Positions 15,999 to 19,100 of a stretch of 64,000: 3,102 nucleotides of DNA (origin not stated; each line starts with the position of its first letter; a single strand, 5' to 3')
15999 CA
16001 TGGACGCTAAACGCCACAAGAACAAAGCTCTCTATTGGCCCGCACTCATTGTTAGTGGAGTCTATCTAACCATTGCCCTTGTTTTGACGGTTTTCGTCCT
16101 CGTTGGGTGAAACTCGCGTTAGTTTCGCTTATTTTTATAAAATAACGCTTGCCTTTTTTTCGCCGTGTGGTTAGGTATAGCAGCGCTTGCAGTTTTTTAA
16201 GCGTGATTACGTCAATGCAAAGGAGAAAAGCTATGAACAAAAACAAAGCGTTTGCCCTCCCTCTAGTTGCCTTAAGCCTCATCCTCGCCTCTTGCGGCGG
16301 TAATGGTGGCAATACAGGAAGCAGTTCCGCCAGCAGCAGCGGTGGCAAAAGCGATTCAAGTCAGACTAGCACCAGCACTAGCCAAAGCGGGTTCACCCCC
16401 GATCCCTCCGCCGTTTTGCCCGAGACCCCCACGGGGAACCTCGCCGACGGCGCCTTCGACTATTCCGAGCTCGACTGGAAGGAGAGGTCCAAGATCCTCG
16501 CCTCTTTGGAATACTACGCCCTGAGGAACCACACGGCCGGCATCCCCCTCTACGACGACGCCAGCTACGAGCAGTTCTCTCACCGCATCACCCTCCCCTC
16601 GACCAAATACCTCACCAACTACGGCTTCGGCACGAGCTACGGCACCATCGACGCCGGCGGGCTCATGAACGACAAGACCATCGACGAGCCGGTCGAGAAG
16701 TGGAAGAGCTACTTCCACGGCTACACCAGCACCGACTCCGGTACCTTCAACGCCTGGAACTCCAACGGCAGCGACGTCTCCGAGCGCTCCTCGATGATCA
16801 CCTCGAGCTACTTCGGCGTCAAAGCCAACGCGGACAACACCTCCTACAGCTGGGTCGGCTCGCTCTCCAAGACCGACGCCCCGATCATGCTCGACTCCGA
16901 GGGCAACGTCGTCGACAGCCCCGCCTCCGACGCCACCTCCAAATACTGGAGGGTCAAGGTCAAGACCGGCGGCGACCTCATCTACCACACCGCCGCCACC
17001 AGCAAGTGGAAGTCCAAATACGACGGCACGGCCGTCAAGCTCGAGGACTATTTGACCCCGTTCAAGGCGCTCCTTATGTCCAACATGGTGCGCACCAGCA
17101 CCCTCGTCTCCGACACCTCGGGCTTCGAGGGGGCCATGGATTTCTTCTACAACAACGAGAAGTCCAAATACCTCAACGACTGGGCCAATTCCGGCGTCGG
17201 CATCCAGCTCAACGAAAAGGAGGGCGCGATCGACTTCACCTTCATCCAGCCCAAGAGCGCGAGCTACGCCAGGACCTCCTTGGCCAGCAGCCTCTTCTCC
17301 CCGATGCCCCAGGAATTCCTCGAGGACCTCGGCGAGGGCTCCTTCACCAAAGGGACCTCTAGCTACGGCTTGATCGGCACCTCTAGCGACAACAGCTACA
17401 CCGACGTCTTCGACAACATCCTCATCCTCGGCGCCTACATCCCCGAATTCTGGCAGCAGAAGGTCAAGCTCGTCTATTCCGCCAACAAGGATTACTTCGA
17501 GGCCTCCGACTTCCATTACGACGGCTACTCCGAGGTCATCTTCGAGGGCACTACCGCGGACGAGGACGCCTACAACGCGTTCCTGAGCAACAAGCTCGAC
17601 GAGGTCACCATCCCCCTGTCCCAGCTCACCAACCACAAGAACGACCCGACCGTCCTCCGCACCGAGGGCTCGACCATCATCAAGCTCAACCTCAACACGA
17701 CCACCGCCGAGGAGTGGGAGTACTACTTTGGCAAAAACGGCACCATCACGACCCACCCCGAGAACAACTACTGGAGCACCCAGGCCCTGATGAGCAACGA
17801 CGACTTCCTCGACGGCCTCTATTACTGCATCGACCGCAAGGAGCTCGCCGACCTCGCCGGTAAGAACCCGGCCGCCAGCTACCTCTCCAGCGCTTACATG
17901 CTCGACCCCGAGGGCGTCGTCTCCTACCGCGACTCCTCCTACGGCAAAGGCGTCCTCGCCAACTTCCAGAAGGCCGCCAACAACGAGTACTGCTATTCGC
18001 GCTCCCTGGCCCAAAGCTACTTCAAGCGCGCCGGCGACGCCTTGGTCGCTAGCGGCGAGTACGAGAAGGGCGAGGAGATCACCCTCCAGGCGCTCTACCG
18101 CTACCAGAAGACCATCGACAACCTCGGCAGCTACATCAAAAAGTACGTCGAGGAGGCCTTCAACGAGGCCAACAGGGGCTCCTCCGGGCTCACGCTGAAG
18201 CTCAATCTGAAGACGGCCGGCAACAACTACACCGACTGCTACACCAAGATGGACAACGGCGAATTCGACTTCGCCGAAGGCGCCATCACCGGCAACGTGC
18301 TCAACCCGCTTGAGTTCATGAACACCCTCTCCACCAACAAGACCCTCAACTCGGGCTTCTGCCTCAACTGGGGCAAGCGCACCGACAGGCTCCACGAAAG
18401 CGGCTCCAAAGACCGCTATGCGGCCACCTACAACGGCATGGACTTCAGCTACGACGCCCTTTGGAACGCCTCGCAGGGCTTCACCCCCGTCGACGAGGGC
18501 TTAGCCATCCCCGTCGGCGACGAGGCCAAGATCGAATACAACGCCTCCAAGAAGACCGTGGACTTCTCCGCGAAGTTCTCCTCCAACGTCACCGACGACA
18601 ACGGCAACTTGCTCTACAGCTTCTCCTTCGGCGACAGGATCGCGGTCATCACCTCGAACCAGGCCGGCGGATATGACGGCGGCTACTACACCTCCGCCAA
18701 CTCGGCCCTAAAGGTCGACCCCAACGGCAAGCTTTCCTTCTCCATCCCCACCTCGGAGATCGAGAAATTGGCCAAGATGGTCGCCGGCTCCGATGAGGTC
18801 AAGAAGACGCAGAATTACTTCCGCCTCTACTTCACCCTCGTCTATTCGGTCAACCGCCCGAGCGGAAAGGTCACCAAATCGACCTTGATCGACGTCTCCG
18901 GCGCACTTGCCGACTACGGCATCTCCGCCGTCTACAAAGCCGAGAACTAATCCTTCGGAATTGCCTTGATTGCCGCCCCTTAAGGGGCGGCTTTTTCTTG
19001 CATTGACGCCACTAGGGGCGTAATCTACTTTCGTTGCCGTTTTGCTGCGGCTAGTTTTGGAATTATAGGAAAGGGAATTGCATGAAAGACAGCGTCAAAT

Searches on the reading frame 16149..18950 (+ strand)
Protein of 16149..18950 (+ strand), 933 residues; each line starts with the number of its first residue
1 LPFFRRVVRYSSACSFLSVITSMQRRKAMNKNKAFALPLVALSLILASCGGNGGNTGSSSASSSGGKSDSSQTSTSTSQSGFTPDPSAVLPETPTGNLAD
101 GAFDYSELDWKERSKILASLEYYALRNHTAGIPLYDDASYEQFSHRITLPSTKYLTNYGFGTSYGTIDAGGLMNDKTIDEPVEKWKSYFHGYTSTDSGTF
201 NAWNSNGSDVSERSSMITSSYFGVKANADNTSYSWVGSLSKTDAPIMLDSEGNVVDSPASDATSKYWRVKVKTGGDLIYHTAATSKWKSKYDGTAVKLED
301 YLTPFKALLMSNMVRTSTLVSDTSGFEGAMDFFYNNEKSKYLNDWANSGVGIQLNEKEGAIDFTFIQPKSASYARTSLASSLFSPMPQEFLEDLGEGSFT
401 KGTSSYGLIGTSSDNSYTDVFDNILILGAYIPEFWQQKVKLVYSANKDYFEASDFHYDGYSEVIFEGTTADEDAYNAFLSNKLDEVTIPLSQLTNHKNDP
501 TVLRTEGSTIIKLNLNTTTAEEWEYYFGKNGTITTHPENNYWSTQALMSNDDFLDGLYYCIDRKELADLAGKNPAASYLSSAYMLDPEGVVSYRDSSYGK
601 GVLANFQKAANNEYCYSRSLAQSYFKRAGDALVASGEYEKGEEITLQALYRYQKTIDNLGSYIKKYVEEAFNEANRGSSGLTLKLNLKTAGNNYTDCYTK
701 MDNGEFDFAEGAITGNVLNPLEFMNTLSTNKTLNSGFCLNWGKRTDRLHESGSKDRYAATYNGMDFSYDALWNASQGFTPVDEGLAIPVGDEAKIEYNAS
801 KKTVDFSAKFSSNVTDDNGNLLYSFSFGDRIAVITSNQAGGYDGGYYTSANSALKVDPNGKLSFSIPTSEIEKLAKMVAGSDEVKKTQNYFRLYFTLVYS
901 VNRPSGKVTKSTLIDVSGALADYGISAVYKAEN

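Call 65: search_protein_families(library=pfam, proteins=[window:16149-18950:+], max_evalue=0.00001)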
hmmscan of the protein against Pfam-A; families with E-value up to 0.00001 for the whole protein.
window:16149-18950:+ (933 aa): 1 family
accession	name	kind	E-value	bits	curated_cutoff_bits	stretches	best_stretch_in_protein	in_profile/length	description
PF00496.27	SBP_bac_5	-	2.9e-13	50.1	32.4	1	358-731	73-364/368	Bacterial extracellular solute-binding proteins, family 5 Middle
